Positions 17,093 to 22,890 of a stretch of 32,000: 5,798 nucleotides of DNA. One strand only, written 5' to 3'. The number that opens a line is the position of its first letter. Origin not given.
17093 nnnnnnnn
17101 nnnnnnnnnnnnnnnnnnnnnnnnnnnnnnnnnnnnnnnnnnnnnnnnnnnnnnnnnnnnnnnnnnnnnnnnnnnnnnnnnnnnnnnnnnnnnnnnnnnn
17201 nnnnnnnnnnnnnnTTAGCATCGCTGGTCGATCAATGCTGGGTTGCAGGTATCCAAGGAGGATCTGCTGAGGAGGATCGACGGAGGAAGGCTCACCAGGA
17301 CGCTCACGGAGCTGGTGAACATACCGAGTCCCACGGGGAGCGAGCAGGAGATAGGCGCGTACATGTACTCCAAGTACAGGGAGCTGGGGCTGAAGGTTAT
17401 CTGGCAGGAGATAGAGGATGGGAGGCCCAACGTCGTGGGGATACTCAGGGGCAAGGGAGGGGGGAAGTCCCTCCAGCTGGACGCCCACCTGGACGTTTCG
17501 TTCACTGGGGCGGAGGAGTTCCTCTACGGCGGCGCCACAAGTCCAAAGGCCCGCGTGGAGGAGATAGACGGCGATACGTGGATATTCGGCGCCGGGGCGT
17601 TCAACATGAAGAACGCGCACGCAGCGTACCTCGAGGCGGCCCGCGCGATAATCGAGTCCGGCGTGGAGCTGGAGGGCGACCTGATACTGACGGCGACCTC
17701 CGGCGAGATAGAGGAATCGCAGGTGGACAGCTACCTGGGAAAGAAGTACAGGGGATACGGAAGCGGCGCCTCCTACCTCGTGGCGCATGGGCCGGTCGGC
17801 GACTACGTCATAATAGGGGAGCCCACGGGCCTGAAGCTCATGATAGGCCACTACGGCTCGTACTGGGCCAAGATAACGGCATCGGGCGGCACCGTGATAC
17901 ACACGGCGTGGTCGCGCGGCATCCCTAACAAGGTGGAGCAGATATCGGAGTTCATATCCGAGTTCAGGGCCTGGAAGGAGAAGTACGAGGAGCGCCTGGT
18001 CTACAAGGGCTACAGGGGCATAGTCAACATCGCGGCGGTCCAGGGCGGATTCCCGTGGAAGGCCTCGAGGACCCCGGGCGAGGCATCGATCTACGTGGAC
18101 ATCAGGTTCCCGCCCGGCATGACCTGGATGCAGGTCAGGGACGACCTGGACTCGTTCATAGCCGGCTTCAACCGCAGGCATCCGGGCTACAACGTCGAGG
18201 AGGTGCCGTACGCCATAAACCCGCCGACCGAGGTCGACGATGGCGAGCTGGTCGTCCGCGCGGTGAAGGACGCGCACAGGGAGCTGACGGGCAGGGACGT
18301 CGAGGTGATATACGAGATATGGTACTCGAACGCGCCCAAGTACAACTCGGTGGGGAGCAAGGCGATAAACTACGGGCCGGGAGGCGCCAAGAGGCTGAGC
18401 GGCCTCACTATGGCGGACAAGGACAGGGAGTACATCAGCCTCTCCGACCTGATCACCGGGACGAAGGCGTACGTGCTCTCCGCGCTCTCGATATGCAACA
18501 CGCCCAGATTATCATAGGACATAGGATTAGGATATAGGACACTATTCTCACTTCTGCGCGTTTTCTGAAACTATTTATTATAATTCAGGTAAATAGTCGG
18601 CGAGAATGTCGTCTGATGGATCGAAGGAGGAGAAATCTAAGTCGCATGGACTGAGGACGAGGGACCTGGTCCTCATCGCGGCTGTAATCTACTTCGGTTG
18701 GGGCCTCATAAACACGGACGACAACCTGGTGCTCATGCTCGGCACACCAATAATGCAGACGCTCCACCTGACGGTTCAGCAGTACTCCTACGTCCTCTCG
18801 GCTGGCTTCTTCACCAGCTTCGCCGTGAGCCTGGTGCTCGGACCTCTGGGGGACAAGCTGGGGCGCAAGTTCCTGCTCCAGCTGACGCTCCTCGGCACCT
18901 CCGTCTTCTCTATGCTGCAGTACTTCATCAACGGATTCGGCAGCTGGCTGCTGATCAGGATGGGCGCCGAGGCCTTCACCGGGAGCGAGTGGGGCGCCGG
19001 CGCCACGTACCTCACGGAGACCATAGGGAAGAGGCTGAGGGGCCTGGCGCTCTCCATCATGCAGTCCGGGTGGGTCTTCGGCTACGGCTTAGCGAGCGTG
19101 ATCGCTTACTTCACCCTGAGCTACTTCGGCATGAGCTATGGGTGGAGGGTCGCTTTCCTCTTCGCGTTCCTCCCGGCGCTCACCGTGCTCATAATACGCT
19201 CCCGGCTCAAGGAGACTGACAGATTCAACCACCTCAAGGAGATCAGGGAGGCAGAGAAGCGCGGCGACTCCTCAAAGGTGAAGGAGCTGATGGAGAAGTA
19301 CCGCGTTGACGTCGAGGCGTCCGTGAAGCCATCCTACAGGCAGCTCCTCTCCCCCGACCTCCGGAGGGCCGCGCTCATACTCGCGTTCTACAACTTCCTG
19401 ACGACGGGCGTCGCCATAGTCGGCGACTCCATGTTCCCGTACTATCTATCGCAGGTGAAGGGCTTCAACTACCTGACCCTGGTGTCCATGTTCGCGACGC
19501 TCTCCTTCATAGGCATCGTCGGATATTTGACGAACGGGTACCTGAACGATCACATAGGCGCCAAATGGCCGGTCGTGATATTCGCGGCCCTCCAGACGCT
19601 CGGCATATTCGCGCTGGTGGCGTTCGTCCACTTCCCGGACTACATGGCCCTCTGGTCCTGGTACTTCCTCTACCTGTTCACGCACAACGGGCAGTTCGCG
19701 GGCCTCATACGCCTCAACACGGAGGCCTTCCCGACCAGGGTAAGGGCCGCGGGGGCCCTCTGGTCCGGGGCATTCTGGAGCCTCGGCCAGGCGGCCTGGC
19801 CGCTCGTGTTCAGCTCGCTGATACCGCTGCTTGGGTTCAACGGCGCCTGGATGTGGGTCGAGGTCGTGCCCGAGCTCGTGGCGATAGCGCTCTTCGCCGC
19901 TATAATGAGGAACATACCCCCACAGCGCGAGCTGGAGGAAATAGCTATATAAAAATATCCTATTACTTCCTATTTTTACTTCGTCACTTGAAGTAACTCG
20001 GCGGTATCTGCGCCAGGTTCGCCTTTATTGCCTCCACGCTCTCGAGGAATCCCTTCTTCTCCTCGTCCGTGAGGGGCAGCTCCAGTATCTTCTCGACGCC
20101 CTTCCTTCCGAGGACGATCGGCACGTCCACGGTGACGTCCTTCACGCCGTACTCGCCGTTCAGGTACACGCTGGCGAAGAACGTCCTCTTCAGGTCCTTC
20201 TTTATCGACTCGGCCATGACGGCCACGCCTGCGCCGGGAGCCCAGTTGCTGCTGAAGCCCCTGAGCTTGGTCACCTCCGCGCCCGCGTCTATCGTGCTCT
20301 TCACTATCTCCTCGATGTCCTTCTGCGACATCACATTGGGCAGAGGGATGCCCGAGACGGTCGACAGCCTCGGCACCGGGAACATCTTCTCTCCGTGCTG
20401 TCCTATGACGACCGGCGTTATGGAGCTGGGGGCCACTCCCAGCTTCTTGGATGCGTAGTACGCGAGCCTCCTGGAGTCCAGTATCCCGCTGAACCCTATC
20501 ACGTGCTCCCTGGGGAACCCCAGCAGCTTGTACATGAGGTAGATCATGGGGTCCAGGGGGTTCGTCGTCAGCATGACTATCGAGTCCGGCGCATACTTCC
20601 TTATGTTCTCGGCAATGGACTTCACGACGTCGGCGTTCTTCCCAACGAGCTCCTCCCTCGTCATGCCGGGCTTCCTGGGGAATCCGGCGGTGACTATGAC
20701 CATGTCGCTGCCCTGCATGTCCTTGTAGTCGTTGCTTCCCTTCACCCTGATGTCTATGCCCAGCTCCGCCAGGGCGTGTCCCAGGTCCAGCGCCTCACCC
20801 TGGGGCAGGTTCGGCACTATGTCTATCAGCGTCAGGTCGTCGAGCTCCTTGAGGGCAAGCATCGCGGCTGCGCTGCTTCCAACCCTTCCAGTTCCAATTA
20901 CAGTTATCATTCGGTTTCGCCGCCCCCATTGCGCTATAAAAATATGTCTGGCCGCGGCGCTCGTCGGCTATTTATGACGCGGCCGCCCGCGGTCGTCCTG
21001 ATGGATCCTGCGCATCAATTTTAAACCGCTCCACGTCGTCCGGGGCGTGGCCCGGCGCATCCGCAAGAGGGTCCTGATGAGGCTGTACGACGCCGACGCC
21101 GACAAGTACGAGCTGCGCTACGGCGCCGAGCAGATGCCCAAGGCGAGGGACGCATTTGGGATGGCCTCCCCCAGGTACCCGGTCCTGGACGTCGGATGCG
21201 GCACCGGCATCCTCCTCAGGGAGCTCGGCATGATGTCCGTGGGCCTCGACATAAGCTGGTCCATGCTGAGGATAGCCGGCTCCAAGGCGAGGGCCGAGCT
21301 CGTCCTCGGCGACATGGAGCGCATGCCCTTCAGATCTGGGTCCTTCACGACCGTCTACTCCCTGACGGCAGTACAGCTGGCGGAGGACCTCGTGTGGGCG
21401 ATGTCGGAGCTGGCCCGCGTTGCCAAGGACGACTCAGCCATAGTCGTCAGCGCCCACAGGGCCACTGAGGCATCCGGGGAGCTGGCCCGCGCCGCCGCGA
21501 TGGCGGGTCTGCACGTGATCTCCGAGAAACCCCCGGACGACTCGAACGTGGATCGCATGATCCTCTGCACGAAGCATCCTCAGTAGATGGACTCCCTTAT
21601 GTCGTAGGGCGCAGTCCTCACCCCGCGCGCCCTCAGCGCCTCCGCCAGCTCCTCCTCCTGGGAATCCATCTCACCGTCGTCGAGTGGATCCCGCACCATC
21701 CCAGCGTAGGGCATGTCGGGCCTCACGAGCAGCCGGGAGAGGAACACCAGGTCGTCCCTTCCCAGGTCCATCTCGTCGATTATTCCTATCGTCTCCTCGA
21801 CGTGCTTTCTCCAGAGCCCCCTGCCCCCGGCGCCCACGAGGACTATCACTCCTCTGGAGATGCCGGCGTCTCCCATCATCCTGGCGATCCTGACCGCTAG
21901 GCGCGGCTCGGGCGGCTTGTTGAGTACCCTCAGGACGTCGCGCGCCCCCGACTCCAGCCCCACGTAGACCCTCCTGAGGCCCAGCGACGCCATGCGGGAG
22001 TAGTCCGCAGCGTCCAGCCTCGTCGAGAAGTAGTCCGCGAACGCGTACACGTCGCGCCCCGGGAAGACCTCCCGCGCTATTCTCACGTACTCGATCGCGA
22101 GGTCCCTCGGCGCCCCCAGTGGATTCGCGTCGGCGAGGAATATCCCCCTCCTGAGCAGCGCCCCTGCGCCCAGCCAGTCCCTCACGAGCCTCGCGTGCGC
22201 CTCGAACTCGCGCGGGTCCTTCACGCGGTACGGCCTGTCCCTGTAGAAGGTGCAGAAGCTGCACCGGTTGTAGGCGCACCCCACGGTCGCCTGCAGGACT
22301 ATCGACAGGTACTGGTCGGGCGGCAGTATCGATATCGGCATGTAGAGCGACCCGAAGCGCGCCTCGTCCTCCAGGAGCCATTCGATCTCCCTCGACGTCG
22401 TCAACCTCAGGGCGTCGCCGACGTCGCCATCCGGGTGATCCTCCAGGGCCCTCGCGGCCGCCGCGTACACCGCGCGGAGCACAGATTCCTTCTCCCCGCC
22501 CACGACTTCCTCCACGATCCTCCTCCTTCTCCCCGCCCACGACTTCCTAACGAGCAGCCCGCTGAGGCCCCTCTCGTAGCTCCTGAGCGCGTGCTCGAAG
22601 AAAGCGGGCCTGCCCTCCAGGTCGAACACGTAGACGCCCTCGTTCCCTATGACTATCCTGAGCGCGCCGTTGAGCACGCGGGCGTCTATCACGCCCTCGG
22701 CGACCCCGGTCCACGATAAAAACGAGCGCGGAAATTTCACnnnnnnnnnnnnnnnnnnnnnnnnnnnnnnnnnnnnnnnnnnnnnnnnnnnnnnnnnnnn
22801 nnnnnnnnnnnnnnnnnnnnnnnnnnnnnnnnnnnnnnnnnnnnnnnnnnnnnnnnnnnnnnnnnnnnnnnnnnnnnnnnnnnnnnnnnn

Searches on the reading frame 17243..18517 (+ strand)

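Call 54: search_protein_families(library=pfam, proteins=[window:17243-18517:+], max_evalue=0.00001)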
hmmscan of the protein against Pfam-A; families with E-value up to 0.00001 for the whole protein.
window:17243-18517:+ (424 aa): 2 families
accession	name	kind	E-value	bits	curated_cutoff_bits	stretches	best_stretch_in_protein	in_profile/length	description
PF01546.33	Peptidase_M20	-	6.7e-13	49.4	24.6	1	79-412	2-202/206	Peptidase family M20/M25/M40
PF07687.19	M20_dimer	-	9.2e-08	32.4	21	1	201-307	1-100/107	Peptidase dimerisation domain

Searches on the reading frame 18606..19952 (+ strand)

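Call 54: search_protein_families(library=pfam, proteins=[window:18606-19952:+], max_evalue=0.00001)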
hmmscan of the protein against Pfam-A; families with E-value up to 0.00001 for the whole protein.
window:18606-19952:+ (448 aa): 2 families
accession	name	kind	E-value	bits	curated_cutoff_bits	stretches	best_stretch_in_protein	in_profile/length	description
PF07690.21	MFS_1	-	3.8e-40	138.3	33.4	1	22-399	2-347/347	Major Facilitator Superfamily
PF00083.30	Sugar_tr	-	2.7e-21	76.4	22.3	1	56-413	44-415/452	Sugar (and other) transporter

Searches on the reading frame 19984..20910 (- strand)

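Call 54: search_protein_families(library=pfam, proteins=[window:19984-20910:-], max_evalue=0.00001)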
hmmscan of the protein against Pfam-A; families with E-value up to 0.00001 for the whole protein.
window:19984-20910:- (308 aa): 2 families
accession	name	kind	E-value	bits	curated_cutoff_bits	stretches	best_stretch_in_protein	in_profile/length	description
PF00056.29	Ldh_1_N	-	1.9e-39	135.4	27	1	2-139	3-141/141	lactate/malate dehydrogenase, NAD binding domain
PF02866.23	Ldh_1_C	-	3.7e-26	92.6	22.6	1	144-301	3-169/174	lactate/malate dehydrogenase, alpha/beta C-terminal domain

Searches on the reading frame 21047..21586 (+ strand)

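Call 54: search_protein_families(library=pfam, proteins=[window:21047-21586:+], max_evalue=0.00001)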
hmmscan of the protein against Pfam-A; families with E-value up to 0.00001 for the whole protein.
window:21047-21586:+ (179 aa): 3 families
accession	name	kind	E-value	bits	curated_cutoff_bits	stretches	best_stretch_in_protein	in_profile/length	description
PF08241.18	Methyltransf_11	-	3.5e-16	60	21.2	1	47-133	1-94/95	Methyltransferase domain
PF13649.12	Methyltransf_25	-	7.7e-15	55.8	27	1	46-128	1-95/97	Methyltransferase domain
PF13847.12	Methyltransf_31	-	1.3e-10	41.5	27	1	43-140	4-116/145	Methyltransferase domain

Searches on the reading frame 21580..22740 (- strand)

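Call 5: search_protein_families(library=ncbifam, proteins=[window:21580-22740:-])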
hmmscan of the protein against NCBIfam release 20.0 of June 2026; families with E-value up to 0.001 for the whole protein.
window:21580-22740:- (386 aa): 1 family
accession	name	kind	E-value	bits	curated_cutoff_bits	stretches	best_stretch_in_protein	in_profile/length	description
TIGR04479.1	bcpD_PhpK_rSAM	subfamily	0.00037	19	600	0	147-324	242-409/504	PhpK family radical SAM P-methyltransferase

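Call 6: search_protein_families(library=pfam, proteins=[window:21580-22740:-])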
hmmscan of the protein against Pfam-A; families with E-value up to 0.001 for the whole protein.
window:21580-22740:- (386 aa): 1 family
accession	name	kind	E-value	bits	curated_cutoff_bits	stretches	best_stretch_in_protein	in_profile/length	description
PF04055.27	Radical_SAM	-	5.1e-13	50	29.5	1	152-318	4-163/166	Radical SAM superfamily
